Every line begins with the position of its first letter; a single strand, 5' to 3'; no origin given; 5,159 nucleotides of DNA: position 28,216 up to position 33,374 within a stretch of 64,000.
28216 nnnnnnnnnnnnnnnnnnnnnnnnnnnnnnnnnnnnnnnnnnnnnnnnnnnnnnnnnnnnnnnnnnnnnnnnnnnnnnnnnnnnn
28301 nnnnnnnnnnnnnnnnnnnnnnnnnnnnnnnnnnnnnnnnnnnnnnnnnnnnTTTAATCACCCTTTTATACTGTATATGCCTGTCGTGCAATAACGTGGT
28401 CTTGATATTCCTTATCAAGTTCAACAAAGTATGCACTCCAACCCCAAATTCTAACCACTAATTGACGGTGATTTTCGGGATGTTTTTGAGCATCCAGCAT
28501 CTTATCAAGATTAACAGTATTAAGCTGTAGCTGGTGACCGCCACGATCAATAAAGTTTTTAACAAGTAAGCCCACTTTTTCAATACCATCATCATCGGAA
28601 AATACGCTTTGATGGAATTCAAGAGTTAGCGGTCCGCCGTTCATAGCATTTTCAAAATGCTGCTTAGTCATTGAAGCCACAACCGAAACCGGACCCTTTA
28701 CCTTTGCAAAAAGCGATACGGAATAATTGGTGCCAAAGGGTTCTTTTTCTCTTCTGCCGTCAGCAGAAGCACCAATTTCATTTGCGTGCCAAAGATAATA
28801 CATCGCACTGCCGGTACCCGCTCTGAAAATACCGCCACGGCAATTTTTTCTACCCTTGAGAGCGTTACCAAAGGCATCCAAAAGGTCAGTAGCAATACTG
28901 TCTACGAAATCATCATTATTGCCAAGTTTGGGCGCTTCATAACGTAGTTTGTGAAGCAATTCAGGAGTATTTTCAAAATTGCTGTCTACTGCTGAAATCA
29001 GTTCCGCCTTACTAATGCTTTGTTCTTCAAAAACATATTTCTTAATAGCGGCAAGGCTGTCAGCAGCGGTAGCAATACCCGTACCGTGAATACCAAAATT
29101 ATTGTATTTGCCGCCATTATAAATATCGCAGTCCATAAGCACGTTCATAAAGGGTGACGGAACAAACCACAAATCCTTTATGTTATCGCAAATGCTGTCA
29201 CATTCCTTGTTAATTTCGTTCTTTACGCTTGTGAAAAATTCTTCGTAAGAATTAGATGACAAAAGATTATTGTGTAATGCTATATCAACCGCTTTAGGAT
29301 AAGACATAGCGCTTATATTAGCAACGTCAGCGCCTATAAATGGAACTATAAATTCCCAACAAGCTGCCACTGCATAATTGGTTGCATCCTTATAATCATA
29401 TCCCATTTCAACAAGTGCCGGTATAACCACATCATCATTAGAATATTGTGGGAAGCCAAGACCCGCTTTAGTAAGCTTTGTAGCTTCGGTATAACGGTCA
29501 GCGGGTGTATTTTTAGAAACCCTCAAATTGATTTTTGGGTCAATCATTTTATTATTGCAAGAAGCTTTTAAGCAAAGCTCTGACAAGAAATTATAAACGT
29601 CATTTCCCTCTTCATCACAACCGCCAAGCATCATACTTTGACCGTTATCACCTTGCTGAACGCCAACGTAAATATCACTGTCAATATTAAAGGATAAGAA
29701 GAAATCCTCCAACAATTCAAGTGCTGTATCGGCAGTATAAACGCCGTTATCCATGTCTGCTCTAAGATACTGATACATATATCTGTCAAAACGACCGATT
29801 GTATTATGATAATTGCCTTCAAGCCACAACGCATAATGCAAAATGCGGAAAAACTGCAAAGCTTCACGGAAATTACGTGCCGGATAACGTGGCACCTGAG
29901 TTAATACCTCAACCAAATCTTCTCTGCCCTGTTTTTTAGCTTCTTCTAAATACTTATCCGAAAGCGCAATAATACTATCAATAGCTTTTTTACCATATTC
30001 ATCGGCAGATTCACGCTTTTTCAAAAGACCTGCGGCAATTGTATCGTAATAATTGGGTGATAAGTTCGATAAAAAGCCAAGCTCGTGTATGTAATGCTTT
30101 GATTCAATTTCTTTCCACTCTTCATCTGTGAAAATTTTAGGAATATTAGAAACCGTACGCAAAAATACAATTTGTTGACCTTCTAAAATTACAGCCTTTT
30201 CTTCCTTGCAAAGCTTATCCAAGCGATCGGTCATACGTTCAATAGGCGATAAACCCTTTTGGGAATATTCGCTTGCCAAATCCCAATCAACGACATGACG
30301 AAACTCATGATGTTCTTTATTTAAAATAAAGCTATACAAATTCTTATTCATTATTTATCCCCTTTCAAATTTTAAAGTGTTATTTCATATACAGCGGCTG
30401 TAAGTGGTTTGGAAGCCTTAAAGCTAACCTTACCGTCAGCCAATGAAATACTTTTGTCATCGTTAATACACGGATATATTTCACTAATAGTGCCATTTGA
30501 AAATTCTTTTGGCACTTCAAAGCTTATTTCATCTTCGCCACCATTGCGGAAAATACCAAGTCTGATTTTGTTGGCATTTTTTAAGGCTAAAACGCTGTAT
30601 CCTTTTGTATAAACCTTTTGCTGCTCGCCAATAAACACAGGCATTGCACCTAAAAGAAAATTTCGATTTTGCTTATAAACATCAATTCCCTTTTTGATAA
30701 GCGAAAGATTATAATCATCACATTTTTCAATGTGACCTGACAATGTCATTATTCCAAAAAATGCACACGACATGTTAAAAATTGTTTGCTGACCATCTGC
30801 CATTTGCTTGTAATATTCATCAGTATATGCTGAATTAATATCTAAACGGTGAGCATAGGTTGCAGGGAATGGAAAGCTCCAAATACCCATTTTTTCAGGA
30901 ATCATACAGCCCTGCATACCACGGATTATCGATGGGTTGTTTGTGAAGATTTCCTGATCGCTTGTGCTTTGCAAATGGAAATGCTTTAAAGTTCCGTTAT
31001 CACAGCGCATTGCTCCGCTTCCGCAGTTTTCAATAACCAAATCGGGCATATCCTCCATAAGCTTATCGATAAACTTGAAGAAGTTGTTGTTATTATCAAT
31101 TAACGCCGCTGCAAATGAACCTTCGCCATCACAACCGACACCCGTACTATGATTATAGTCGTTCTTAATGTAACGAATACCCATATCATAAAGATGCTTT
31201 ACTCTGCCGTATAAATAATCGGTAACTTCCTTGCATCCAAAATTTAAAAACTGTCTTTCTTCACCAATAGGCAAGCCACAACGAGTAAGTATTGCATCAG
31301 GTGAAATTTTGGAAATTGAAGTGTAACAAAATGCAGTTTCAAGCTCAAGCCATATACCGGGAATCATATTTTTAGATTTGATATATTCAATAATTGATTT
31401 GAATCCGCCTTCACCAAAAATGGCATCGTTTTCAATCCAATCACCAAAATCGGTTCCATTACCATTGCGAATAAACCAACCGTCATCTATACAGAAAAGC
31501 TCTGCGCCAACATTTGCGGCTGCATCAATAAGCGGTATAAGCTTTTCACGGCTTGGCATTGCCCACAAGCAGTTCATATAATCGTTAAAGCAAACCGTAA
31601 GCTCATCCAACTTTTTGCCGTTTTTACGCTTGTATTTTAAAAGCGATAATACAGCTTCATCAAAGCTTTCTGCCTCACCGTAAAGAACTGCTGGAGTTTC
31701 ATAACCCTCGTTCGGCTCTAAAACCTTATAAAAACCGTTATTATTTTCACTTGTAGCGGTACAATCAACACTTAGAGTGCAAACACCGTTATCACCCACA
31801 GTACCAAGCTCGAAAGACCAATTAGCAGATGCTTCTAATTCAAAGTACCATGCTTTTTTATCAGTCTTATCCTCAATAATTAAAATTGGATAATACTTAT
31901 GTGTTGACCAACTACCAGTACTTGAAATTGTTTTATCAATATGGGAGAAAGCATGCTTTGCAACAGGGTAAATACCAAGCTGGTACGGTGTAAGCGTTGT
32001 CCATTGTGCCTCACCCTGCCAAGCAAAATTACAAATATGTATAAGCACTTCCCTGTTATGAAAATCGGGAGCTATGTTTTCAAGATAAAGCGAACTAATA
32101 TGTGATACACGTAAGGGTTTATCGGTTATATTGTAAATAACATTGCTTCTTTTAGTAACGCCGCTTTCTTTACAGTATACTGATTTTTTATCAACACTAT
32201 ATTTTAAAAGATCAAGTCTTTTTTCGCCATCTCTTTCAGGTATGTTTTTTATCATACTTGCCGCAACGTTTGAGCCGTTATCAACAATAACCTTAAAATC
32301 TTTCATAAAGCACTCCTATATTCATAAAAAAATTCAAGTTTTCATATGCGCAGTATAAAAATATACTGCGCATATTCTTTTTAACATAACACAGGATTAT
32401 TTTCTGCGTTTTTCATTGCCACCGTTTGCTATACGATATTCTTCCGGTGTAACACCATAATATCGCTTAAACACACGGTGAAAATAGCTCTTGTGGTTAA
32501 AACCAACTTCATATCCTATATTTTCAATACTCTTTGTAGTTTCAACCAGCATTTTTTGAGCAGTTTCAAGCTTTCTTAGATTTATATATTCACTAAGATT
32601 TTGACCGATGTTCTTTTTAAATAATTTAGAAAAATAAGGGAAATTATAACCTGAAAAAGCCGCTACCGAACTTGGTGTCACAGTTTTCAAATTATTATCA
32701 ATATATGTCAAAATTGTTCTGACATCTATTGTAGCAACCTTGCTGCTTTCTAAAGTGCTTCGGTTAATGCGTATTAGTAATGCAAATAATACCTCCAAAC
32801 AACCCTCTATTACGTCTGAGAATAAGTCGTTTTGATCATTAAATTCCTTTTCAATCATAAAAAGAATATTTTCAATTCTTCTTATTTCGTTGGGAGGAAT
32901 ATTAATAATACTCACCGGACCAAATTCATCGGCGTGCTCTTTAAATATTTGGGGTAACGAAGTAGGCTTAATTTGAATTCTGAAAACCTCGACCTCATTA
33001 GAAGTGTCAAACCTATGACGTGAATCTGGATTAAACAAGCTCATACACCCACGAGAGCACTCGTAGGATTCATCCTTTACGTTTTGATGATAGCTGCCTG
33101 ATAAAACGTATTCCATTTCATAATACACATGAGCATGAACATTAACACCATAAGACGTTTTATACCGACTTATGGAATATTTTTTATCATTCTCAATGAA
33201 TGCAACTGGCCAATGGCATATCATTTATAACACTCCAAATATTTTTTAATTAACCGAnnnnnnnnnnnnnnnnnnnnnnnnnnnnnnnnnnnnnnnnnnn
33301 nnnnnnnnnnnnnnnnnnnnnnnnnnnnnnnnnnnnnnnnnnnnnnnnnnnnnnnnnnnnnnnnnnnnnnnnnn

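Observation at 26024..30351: Orphan glycyl-radical module (compact GRE + DUF4867-like + activase + HAD phosphatase + PQ-loop mini-transporter) inside a deoxyhexose-glycan locus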

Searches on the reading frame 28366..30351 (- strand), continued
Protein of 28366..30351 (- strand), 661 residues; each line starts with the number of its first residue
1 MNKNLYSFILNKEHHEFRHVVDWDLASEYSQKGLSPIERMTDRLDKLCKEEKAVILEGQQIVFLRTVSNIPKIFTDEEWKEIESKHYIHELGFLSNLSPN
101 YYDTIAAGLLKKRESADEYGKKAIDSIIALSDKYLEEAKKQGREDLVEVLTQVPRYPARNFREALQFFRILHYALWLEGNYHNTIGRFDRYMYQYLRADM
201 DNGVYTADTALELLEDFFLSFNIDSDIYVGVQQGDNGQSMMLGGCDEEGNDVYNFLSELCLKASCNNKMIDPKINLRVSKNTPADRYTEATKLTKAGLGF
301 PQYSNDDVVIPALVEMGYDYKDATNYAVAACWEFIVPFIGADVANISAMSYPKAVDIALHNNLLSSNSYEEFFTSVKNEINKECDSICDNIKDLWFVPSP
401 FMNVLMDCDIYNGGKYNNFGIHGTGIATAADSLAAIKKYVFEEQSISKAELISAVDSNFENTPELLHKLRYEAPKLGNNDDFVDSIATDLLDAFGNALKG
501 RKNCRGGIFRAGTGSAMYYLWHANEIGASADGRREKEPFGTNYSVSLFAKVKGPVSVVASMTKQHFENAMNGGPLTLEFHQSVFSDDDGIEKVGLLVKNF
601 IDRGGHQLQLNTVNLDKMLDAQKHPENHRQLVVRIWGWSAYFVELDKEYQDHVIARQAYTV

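Call 78: search_protein_families(library=ncbifam, proteins=[L085:5550-7001:+, L087:5614-6969:+, L085:10830-12944:-, L085:9863-10780:-], max_evalue=1e-10)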
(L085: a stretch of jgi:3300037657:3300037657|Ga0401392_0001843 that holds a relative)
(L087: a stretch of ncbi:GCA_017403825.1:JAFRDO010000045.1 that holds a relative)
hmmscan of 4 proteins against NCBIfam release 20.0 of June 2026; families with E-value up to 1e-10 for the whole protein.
L085:5550-7001:+ (484 aa): 9 families
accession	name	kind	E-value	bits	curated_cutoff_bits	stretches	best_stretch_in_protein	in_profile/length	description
NF007484.0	PRK10077.1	equivalog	3.4e-103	346.1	608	1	14-470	8-470/480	D-xylose transporter XylE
TIGR00879.1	SP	subfamily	3.2e-100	336.1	237.8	1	18-467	57-509/510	sugar porter family MFS transporter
NF052357.1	GlucTporGlcPStph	equivalog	5.8e-78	262.7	750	2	196-472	158-437/445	glucose transporter GlcP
TIGR00895.1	2A0115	subfamily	7e-35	120.7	418.55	2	15-157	14-156/398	aromatic acid/H+ symport family MFS transporter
TIGR00898.1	2A0119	subfamily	1.7e-31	109.6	550.75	1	42-467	112-505/506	cation transport protein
NF053517.1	HbztTptrPcaK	equivalog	5e-15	55.4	770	0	18-174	19-172/437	4-hydroxybenzoate transporter PcaK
TIGR00891.1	2A0112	subfamily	5.3e-12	45.5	552.9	0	25-174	19-167/405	sialate:H+ symport family MFS transporter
TIGR00883.1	2A0106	subfamily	9.3e-12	44.7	443.45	0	271-412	218-359/400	metabolite/H+ symporter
NF003024.0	PRK03893.1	subfamily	1.4e-11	44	604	1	23-244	26-220/497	sialate:H+ symport family MFS transporter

L087:5614-6969:+ (452 aa): 8 families
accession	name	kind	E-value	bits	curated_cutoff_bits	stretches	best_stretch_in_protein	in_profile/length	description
TIGR00879.1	SP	subfamily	4.9e-94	315.7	237.8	1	6-444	56-510/510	sugar porter family MFS transporter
NF007484.0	PRK10077.1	equivalog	7.3e-92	308.7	608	1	4-446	9-470/480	D-xylose transporter XylE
NF052357.1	GlucTporGlcPStph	equivalog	2.4e-73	247.5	750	1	2-448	4-437/445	glucose transporter GlcP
TIGR00895.1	2A0115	subfamily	6.6e-31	107.6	418.55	1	1-386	11-377/398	aromatic acid/H+ symport family MFS transporter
TIGR00898.1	2A0119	subfamily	1.7e-27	96.4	550.75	1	30-443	111-505/506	cation transport protein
TIGR00883.1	2A0106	subfamily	4.9e-16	58.8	443.45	1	56-388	49-359/400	metabolite/H+ symporter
NF053517.1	HbztTptrPcaK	equivalog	5.1e-12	45.5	770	1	6-395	18-389/437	4-hydroxybenzoate transporter PcaK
NF003024.0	PRK03893.1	subfamily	9.8e-12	44.4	604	1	8-208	22-210/497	sialate:H+ symport family MFS transporter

L085:10830-12944:- (704 aa): 0 families

L085:9863-10780:- (305 aa): 11 families
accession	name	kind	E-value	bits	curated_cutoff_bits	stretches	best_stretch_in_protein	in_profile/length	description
NF007860.0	PRK10572.1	equivalog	1.3e-20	73.4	208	1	70-297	57-286/292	arabinose operon transcriptional regulator AraC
NF047455.1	TF_Staph_AryK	equivalog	1.5e-15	56.6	850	1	169-299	130-262/759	transcriptional regulator AryK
NF010028.0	PRK13503.1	equivalog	6e-15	55.4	288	1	157-298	133-275/278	HTH-type transcriptional activator RhaS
NF006902.0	PRK09393.1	equivalog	1.7e-14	53.7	425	1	201-297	227-323/327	transcriptional regulator FtrA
NF052371.1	TransRegGbdRPseu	equivalog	9.5e-14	51.2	480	1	206-301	237-332/365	choline metabolism transcriptional regulator GbdR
NF049932.1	TranspRegBtr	equivalog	9.5e-14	50.8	900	1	193-294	163-264/531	bacillibactin transport transcriptional regulator Btr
NF010025.2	PRK13500.1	equivalog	3e-13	50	525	1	156-296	141-278/282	HTH-type transcriptional activator RhaR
NF047788.1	TransRegPocR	equivalog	3.7e-13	49.4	500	1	187-298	182-293/296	transcriptional regulator PocR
NF010026.0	PRK13501.1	equivalog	7.6e-13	48.3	363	1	210-298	192-280/290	HTH-type transcriptional activator RhaR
NF010027.0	PRK13502.1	equivalog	3.9e-12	46.2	384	1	174-295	159-277/282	HTH-type transcriptional activator RhaR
TIGR04094.1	adjacent_YSIRK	equivalog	9.5e-12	44.6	200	1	177-293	268-383/383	YSIRK-targeted surface antigen transcriptional regulator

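Call 80: search_protein_families(library=pfam, proteins=[L005:9158-9871:+, L005:9888-11288:+, L005:11295-12770:+, L005:12777-13772:+, L005:13776-14633:+, L042:8546-9916:+, L042:5375-6250:+, L042:229-1662:+, L073:12081-13448:-, L073:10758-11588:+], max_evalue=0.00001)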
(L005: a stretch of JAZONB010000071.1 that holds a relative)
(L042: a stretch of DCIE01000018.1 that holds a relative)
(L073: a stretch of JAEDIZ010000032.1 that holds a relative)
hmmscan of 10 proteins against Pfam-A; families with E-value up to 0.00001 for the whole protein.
L005:9158-9871:+ (238 aa): 1 family
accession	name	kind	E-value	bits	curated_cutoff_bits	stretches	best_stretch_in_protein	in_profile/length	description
PF06283.17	ThuA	-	7.2e-29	102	33.4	1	30-218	22-209/209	Trehalose utilisation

L005:9888-11288:+ (467 aa): 1 family
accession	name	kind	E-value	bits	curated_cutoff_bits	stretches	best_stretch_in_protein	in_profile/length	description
PF02952.23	Fucose_iso_C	-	2.2e-15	57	29.3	1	337-464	1-141/143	L-fucose isomerase, C-terminal domain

L005:11295-12770:+ (492 aa): 2 families
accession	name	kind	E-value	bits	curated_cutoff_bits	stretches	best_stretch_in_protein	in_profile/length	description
PF00370.27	FGGY_N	-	3.5e-50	171.3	28.8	1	4-240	3-245/245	FGGY family of carbohydrate kinases, N-terminal domain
PF02782.22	FGGY_C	-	8.6e-28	97.9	27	1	254-445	6-198/198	FGGY family of carbohydrate kinases, C-terminal domain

L005:12777-13772:+ (332 aa): 1 family
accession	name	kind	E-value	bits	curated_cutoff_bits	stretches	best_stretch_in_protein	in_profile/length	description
PF14486.12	DUF4432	-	5e-88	295.2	32.5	1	25-319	2-302/304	Domain of unknown function (DUF4432)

L005:13776-14633:+ (286 aa): 1 family
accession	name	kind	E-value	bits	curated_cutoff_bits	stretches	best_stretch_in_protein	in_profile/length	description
PF01116.26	F_bP_aldolase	-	2.3e-86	290.2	25.5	1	3-284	1-274/277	Fructose-bisphosphate aldolase class-II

L042:8546-9916:+ (457 aa): 2 families
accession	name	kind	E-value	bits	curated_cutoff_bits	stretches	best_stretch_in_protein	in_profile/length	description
PF01012.27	ETF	-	6e-53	179.8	26.7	2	4-175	2-179/181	Electron transfer flavoprotein domain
PF00766.25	ETF_alpha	-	4.9e-25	87.7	27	1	352-426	5-81/81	Electron transfer flavoprotein FAD-binding domain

L042:5375-6250:+ (292 aa): 1 family
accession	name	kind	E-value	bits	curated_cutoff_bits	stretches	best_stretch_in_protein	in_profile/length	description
PF01263.26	Aldose_epim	-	1.6e-30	107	27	1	11-261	3-271/299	Aldose 1-epimerase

L042:229-1662:+ (478 aa): 2 families
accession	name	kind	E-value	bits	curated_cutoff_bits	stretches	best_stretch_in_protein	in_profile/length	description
PF01565.28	FAD_binding_4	-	3.4e-34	118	26.4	1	58-196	2-139/139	FAD binding domain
PF02913.24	FAD-oxidase_C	-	6.5e-22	78.9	21.2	1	232-475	2-247/248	FAD linked oxidases, C-terminal domain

L073:12081-13448:- (455 aa): 0 families

L073:10758-11588:+ (277 aa): 1 family
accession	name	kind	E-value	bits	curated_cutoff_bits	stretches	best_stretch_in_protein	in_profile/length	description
PF13472.12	Lipase_GDSL_2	-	3.8e-10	41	32.9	1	42-236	1-176/178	GDSL-like Lipase/Acylhydrolase family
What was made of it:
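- In L005 and L042 it sits beside a FucI-like isomerase, an FGGY kinase and a class II FBP-type aldolase (call 80).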

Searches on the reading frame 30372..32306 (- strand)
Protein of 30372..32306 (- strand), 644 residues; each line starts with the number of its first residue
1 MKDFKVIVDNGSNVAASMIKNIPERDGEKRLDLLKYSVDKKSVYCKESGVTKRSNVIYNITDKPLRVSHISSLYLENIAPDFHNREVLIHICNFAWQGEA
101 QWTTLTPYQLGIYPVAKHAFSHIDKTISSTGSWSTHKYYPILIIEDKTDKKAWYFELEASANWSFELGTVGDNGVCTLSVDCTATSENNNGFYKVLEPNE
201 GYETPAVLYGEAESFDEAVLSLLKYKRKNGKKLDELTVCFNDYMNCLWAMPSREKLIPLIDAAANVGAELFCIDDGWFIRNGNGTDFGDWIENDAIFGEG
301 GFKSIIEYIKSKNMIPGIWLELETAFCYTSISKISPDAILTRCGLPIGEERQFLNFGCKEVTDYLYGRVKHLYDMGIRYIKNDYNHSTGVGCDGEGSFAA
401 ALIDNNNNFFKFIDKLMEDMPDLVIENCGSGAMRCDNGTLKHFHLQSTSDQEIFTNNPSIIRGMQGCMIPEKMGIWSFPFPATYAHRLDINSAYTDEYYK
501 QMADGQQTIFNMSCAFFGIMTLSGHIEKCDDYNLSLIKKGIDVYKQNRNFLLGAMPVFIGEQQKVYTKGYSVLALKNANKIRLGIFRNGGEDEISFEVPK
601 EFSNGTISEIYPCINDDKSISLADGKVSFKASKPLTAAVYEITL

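Call 4: search_protein_families(library=pfam, proteins=[window:30372-32306:-], max_evalue=0.01)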
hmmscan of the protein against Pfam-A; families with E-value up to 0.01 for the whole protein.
window:30372-32306:- (644 aa): 1 family
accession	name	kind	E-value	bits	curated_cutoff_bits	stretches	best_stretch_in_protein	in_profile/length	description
PF02065.24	Melibiase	-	3.4e-28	99.1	27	1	253-463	57-273/347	Melibiase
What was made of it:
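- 30372..32306 (-): GH36-type glycosidase directly upstream of the GRE. Its nearest curated family is beta-L-arabinopyranosidase. PF02065 (call 4).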

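Call 78: search_protein_families(library=ncbifam, proteins=[window:30372-32306:-], max_evalue=1e-10)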
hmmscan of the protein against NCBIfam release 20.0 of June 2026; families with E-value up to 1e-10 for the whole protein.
window:30372-32306:- (644 aa): 1 family
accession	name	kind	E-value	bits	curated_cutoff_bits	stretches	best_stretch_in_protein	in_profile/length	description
NF053652.1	BtArabpyrBAD1528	equivalog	1.4e-59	201.9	1100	1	48-545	105-608/730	beta-L-arabinopyranosidase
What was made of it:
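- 30372..32306 (-): NF053652 at 202 bits, far below the cut-off of 1100 (call 78).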

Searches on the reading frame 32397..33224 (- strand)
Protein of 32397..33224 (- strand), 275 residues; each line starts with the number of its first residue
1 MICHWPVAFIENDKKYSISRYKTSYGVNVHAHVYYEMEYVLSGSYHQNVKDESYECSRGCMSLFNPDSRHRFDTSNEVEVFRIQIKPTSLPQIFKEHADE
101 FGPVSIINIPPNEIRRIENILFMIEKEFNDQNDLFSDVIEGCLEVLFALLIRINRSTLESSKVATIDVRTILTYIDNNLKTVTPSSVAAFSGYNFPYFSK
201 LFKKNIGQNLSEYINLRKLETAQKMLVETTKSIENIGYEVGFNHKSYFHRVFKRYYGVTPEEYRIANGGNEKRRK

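Call 9: search_protein_families(library=pfam, proteins=[window:32397-33224:-], max_evalue=0.00001)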
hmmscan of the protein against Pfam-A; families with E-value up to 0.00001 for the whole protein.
window:32397-33224:- (275 aa): 3 families
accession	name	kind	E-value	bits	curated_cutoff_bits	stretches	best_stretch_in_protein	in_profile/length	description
PF12833.13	HTH_18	-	3.2e-20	72.6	33.6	1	190-264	4-78/80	Helix-turn-helix domain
PF00165.29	HTH_AraC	-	3.3e-16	59.4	26.6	1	231-264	9-41/42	Bacterial regulatory helix-turn-helix proteins, AraC family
PF02311.25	AraC_binding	-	4.2e-06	27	21.1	1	20-96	9-87/135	AraC-like ligand binding domain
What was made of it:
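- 32397..33224 (-): AraC-family regulator, the likely regulator of the unit. It belongs to the one neighbour family, other than the activase, that recurs with this GRE. Pfam HTH_18 and AraC_binding (call 9).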

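Call 78: search_protein_families(library=ncbifam, proteins=[window:32397-33224:-], max_evalue=1e-10)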
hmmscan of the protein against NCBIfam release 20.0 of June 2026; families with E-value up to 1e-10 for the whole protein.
window:32397-33224:- (275 aa): 15 families
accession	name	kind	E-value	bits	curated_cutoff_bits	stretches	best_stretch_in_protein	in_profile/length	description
NF007860.0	PRK10572.1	equivalog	2.7e-23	82.2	208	1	41-266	56-284/292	arabinose operon transcriptional regulator AraC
NF047455.1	TF_Staph_AryK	equivalog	3.2e-22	78.6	850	1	16-267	5-259/759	transcriptional regulator AryK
NF047788.1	TransRegPocR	equivalog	3e-19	69.4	500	1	158-267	181-291/296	transcriptional regulator PocR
NF007693.0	PRK10371.1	equivalog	7.6e-16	58.2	253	1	157-267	189-300/309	transcriptional regulator MelR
TIGR04094.1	adjacent_YSIRK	equivalog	1.2e-15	57.4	200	1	162-264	281-383/383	YSIRK-targeted surface antigen transcriptional regulator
NF012144.2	ramA_TF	equivalog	1.4e-15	57.6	180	1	167-266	6-106/108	RamA family antibiotic efflux transcriptional regulator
NF012198.0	MarA_TF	equivalog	7.2e-15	55.3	250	1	165-273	8-117/124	MDR efflux pump AcrAB transcriptional activator MarA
NF008564.0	PRK11511.1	equivalog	9.9e-15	54.8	202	1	164-272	7-116/127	MDR efflux pump AcrAB transcriptional activator MarA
NF007584.0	PRK10219.1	equivalog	1.9e-14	53.9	174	1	168-264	7-104/107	superoxide response transcriptional regulator SoxS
NF052534.1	RzbtTranRegRhrA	equivalog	9.1e-14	51.4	500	1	124-265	168-309/312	rhizobactin biosynthesis transcriptional regulator RhrA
TIGR02297.1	HpaA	equivalog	1.5e-13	50.7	274.65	1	25-265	32-286/287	4-hydroxyphenylacetate catabolism regulatory protein HpaA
NF010028.0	PRK13503.1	equivalog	1.6e-13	50.7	288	1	30-266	31-272/278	HTH-type transcriptional activator RhaS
NF007243.0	PRK09685.1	equivalog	6.8e-13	48.7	199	1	137-264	169-299/303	transcriptional regulator FeaR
NF033869.1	viru_reg_Rsp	equivalog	1.2e-11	43.8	400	1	123-265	104-247/701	AraC family transcriptional regulator Rsp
NF012228.1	RobA_TF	equivalog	4.8e-11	42.7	380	1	168-267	5-105/286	MDR efflux pump AcrAB transcriptional activator RobA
